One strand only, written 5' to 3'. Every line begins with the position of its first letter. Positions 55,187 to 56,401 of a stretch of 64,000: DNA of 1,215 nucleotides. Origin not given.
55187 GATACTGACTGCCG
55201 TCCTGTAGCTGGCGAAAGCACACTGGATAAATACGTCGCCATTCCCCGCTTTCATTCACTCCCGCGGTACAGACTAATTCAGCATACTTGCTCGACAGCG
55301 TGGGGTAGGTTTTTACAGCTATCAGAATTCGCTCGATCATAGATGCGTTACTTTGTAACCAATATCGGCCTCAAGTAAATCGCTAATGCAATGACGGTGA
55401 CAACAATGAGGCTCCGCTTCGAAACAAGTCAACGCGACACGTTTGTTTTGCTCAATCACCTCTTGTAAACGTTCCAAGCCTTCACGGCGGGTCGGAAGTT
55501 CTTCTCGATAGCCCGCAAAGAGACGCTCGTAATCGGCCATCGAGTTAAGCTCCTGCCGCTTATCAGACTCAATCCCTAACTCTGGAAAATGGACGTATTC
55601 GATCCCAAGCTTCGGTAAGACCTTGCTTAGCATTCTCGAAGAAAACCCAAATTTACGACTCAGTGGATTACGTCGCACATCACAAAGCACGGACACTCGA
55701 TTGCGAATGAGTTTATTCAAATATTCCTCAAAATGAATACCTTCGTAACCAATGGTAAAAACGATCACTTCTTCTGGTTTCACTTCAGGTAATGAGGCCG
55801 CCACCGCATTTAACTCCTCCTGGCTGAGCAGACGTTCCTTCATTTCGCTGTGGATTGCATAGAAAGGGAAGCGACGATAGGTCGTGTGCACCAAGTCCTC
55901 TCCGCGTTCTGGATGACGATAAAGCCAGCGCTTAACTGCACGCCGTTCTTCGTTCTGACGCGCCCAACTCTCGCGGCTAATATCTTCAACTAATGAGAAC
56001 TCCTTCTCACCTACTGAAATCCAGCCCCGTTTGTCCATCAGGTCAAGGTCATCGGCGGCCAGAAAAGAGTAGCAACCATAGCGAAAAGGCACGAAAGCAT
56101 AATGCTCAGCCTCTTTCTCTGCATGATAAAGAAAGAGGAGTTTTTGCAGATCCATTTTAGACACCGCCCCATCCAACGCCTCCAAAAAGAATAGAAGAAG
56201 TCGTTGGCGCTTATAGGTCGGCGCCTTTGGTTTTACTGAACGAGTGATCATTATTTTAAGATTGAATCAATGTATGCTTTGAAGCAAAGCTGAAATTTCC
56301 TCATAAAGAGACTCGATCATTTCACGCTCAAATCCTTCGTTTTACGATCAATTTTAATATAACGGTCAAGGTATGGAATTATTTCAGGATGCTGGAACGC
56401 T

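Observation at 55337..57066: AT-rich HEPN + Panacea-DUF488 pair embedded in the cluster: candidate toxin-antitoxin-like module with an unusual fusion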

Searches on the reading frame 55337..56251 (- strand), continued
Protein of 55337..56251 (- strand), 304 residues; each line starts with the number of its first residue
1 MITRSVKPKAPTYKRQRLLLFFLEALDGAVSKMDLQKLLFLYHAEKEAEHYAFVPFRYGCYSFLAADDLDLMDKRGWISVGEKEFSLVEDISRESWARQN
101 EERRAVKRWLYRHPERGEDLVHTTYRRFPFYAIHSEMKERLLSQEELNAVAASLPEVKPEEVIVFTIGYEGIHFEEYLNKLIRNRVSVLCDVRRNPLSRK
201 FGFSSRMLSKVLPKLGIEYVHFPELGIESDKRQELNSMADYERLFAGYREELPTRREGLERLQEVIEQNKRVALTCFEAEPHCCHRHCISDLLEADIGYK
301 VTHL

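Call 46: fold_search(model_id=the predicted structure, library=viral)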
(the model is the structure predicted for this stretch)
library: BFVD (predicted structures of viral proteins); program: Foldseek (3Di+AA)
matches with E <= 10: 653; with E <= 0.001: 2
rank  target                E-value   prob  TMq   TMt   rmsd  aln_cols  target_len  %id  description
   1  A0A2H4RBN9            1.8e-04  1.00  0.32  0.66   5.4       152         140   20  Uncharacterized protein [Sulfolobus ellipsoid virus 1]
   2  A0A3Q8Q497            2.6e-04  1.00  0.30  0.66   6.6       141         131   18  Uncharacterized protein [Sulfolobus polyhedral virus 2]
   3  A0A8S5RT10            1.1e-03  1.00  0.29  0.33  12.9       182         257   18  SWIM-type domain-containing protein [Siphoviridae sp. ctZF426]
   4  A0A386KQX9            2.2e-03  1.00  0.29  0.51   5.7       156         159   15  Uncharacterized protein [Microbacterium phage ValentiniPuff]
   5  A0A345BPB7            3.2e-03  1.00  0.32  0.60   4.5       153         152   14  (no name in the UniProt tables at hand)
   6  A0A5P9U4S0            7.3e-03  1.00  0.31  0.60   4.0       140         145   14  (no name in the UniProt tables at hand)
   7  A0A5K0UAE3            1.4e-02  0.92  0.22  0.31   7.9       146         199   14  Dual specificity protein phosphatase 9 [Yasminevirus sp. GU-2018]
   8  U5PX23                1.7e-02  1.00  0.34  0.53   4.0       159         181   19  DUF488 domain-containing protein [Bacillus phage CampHawk]
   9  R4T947                2.1e-02  1.00  0.32  0.54   4.9       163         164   18  DUF488 domain-containing protein [Halogranum tailed virus 1]
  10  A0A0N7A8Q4            2.3e-02  1.00  0.23  0.65   2.0        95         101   22  (no name in the UniProt tables at hand)
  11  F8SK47                3.1e-02  0.99  0.30  0.54   9.6       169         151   15  Uncharacterized protein 174 [Pseudomonas phage PhiPA3]
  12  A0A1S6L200            3.4e-02  0.99  0.30  0.29   5.2       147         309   16  (no name in the UniProt tables at hand)
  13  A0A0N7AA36            7.7e-02  0.38  0.15  0.31  19.0       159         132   12  (no name in the UniProt tables at hand)
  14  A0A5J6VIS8            8.7e-02  0.25  0.17  0.19  10.8       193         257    7  Acyltransferase [Megaviridae environmental sample]
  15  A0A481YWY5            9.7e-02  0.75  0.27  0.35   9.6       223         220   11  TraB family protein [Marseillevirus LCMAC201]
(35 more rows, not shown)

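Call 58: search_protein_families(library=pfam, proteins=[L036:7860-9995:+, L044:12736-15420:+, L056:6598-9975:+, L056:3357-6605:+, L008:5221-8799:+, L062:6692-9916:+, L080:6739-9855:+, L078:7518-9806:+, L026:5673-9923:+], max_evalue=0.00001)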
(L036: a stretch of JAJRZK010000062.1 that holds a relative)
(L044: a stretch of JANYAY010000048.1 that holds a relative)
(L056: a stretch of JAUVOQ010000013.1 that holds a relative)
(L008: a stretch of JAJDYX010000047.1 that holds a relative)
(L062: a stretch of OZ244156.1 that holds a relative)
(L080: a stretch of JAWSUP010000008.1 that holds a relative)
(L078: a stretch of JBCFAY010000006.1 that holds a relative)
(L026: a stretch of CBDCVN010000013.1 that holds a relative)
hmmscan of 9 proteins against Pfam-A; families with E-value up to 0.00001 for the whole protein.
L036:7860-9995:+ (711 aa): 1 family
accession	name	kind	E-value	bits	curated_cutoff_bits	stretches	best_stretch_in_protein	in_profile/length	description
PF01555.25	N6_N4_Mtase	-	2e-43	149.3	26.7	1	122-383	2-218/221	DNA methylase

L044:12736-15420:+ (894 aa): 1 family
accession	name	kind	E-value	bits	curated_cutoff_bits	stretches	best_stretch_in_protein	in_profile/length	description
PF04851.21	ResIII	-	1.8e-16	60.9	22.5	1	93-334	8-163/164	Type III restriction enzyme, res subunit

L056:6598-9975:+ (1125 aa): 3 families
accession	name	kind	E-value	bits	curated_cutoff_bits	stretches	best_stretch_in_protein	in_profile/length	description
PF07669.17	Eco57I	-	1.2e-42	146.3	25.3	1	565-791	1-171/171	Eco57I restriction-modification methylase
PF12950.13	TaqI_C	-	4.5e-14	53.2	26.5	1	899-1061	1-111/118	TaqI-like C-terminal specificity domain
PF02384.22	N6_Mtase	-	2.2e-11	44.1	20.4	0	693-809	120-236/311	N-6 DNA Methylase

L056:3357-6605:+ (1082 aa): 6 families
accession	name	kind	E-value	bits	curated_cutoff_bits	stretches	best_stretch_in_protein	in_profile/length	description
PF00271.37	Helicase_C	-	6.5e-18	65.4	23.5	1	677-791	5-110/110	Helicase conserved C-terminal domain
PF00176.29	SNF2-rel_dom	-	1.4e-12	47.7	24.9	0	336-512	119-265/290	SNF2-related domain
PF13091.12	PLDc_2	-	2.1e-09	37.7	27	1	73-195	48-132/132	PLD-like domain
PF09565.16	RE_NgoFVII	-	4.4e-09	36.3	23.8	1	96-189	58-143/162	NgoFVII restriction endonuclease N-terminal PLD domain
PF04851.21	ResIII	-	1e-07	32.4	22.5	0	251-336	5-93/164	Type III restriction enzyme, res subunit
PF00270.35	DEAD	-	1.6e-07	31.7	26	0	317-398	88-163/167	DEAD/DEAH box helicase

L008:5221-8799:+ (1192 aa): 3 families
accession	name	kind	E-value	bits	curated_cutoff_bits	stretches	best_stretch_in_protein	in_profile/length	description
PF07669.17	Eco57I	-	1.4e-33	116.8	25.3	1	622-860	1-163/171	Eco57I restriction-modification methylase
PF12950.13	TaqI_C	-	7.5e-12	46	26.5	1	1052-1133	33-118/118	TaqI-like C-terminal specificity domain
PF02384.22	N6_Mtase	-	9.7e-07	28.8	20.4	0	439-480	3-40/311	N-6 DNA Methylase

L062:6692-9916:+ (1074 aa): 4 families
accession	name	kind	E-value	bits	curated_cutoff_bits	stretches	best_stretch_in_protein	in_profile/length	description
PF07669.17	Eco57I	-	4.1e-43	147.9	25.3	1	505-667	1-171/171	Eco57I restriction-modification methylase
PF02384.22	N6_Mtase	-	2.1e-18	67.1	20.4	1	450-709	44-263/311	N-6 DNA Methylase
PF12950.13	TaqI_C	-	1.8e-15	57.7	26.5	1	786-944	1-118/118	TaqI-like C-terminal specificity domain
PF20473.4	MmeI_Mtase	-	4.3e-15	56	27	1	444-590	11-152/259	MmeI, DNA-methyltransferase domain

L080:6739-9855:+ (1038 aa): 4 families
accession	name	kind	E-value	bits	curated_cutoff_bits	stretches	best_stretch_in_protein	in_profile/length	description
PF00133.28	tRNA-synt_1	-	5.2e-88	296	22.7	1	18-628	2-413/414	tRNA synthetases class I (I, L, M and V)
PF19302.4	DUF5915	-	1.5e-28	100.1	27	1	835-1029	2-194/195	Domain of unknown function (DUF5915)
PF08264.19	Anticodon_1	-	2.8e-28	99.1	25.1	1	671-819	1-146/148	Anticodon-binding domain of tRNA ligase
PF09334.17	tRNA-synt_1g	-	2.4e-13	50.1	20.1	0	518-628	247-366/391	tRNA synthetases class I (M)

L078:7518-9806:+ (762 aa): 2 families
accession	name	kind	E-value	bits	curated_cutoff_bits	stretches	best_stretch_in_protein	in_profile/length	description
PF13166.12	AAA_13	-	3.5e-135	452.9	36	1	22-746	8-713/713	AAA domain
PF13304.12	AAA_21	-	5.8e-06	27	27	0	448-585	183-301/304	AAA domain, putative AbiEii toxin, Type IV TA system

L026:5673-9923:+ (1416 aa): 0 families

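Call 62: search_protein_families(library=phrogs, proteins=[window:55337-56251:-], max_evalue=0.001)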
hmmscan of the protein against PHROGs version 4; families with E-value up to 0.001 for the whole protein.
window:55337-56251:- (304 aa): 2 families
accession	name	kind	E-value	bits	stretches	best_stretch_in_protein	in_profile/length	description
phrog_14939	-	unknown function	2.8e-55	188.7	1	13-292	5-296/313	-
phrog_2450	-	unknown function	4.2e-08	34.1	1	237-303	93-159/346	-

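Call 65: search_dna_similar(query=window:55337-56251:-, collection=phages, mode=protein, max_evalue=0.00001, max_rows=25)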
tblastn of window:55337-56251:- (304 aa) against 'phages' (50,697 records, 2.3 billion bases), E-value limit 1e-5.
Records with a match: 7; places in all: 7; records where one place covers at least 80% of the query: 0.
Best place of each record, by identity: <60% 7.
By first word of the organism name: Gordonia 7.
By host as written in the record: Gordonia terrae 3612 7.
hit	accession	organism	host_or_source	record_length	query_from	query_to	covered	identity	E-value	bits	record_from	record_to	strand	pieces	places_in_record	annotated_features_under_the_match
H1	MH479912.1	Gordonia phage Eviarto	Gordonia terrae 3612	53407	160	304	48%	34.7%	1e-12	74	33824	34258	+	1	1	42: hypothetical protein | 43: hypothetical protein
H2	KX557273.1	Gordonia phage BatStarr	Gordonia terrae 3612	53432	160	304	48%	34.7%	1e-12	74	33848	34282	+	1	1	42: hypothetical protein | 43: hypothetical protein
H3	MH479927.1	Gordonia phage TimTam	Gordonia terrae 3612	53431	160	304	48%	34.7%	1e-12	74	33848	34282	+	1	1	42: hypothetical protein | 43: hypothetical protein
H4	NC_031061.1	Gordonia phage Nymphadora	Gordonia terrae 3612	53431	160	304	48%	34.7%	1e-12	74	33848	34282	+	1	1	42: HipA toxin | 43: hypothetical protein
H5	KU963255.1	Gordonia phage Nymphadora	Gordonia terrae 3612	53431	160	304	48%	34.7%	1e-12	74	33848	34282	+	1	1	42: hypothetical protein | 43: hypothetical protein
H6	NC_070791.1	Gordonia phage Herod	Gordonia terrae 3612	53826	160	304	48%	34.7%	1e-12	74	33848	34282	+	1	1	42: hypothetical protein | 43: hypothetical protein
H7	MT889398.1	Gordonia phage Herod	Gordonia terrae 3612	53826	160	304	48%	34.7%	1e-12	74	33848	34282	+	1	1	42: hypothetical protein | 43: hypothetical protein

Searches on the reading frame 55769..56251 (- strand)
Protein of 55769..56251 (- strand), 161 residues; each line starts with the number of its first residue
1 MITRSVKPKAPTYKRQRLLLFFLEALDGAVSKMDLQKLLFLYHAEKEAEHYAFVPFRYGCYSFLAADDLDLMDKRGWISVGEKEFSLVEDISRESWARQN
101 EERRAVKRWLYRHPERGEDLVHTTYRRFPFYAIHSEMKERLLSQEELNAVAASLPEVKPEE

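Call 28: search_protein_families(library=pfam, proteins=[window:55769-56251:-], max_evalue=10)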
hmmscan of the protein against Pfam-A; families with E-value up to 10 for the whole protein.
seq(161 aa): 1 family
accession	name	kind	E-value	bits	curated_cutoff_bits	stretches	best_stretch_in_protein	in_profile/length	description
PF10074.15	RovC_DNA-bd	-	0.015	16.3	26.4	1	88-127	70-104/107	T6SS, Transcription factor, DNA binding domain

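Call 41: search_solved_structures(query=A2, max_evalue=10, show_alignments=3)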
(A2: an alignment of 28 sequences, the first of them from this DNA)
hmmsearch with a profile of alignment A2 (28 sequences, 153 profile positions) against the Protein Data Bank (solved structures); distinct sequences matched with E-value up to 10: 2.
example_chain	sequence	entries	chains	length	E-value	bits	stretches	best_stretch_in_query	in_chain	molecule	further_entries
7yk3_B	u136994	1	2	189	0.025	17.6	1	24-68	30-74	DNA ADP-ribosyl glycohydrolase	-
7jwb_D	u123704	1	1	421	0.74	12.8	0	102-128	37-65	autonomous human heavy chain variable domain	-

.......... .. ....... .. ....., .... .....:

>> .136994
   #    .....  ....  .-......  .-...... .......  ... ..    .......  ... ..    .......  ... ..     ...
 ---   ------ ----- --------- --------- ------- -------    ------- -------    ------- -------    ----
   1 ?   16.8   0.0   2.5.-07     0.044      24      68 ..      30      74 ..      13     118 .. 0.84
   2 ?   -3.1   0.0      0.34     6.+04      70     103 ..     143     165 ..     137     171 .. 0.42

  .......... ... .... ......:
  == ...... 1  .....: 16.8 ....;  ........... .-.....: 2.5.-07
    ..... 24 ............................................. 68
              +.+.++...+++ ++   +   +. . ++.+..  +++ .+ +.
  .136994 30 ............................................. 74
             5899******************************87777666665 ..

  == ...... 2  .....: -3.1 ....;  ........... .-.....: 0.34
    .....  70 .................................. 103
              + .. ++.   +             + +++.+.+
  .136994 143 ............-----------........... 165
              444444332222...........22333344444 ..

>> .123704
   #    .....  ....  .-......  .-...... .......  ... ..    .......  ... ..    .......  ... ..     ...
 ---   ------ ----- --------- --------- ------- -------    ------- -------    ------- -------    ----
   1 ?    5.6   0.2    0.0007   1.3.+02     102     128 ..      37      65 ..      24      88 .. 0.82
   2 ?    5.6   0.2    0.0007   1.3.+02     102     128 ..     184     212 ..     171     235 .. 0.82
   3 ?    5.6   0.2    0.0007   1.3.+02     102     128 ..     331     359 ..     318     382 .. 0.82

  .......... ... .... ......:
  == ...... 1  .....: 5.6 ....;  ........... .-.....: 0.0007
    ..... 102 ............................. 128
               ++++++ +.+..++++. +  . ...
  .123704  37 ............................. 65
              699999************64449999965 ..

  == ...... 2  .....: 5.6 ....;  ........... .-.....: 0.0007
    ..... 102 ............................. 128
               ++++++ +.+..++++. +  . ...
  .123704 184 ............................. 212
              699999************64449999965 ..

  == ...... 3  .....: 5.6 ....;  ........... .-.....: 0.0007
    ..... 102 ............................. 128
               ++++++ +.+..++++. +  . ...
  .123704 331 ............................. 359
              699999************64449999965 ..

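Call 70: search_protein_families(library=pfam, alignment_id=A2, max_evalue=10)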
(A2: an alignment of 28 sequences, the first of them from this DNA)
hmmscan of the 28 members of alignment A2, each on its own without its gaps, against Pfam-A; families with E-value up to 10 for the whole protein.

A. member 1, seq(158 aa): 2 families
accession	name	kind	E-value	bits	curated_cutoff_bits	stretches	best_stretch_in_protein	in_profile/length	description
PF10074.15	RovC_DNA-bd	-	0.014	16.4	26.4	1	88-127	70-104/107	T6SS, Transcription factor, DNA binding domain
PF25232.1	DUF7848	-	0.46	11.1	24.5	1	98-127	40-67/80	Domain of unknown function (DUF7848)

B. families by the number of members that match (of 28 scanned): 12 families
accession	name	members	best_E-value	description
PF10074.15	RovC_DNA-bd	3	0.014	T6SS, Transcription factor, DNA binding domain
PF06969.22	HemN_C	1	0.01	HemN C-terminal domain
PF23285.1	DUF7078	1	0.049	Domain of unknown function (DUF7078)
PF13308.11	YARHG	1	0.068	YARHG domain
PF23543.1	DUF6688_C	1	0.071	DUF6688 C-terminal domain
PF23788.1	EDRF1_N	1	0.12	EDRF1 N-terminal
PF09957.15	VapB_antitoxin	1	0.15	Bacterial antitoxin of type II TA system, VapB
PF23816.1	DUF7187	1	0.23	Family of unknown function (DUF7187)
PF17310.7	DUF5357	1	0.27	Family of unknown function (DUF5357)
PF04624.19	Dec-1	1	0.44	Dec-1 repeat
PF25232.1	DUF7848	1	0.46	Domain of unknown function (DUF7848)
PF10279.14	Latarcin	1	0.63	Latarcin precursor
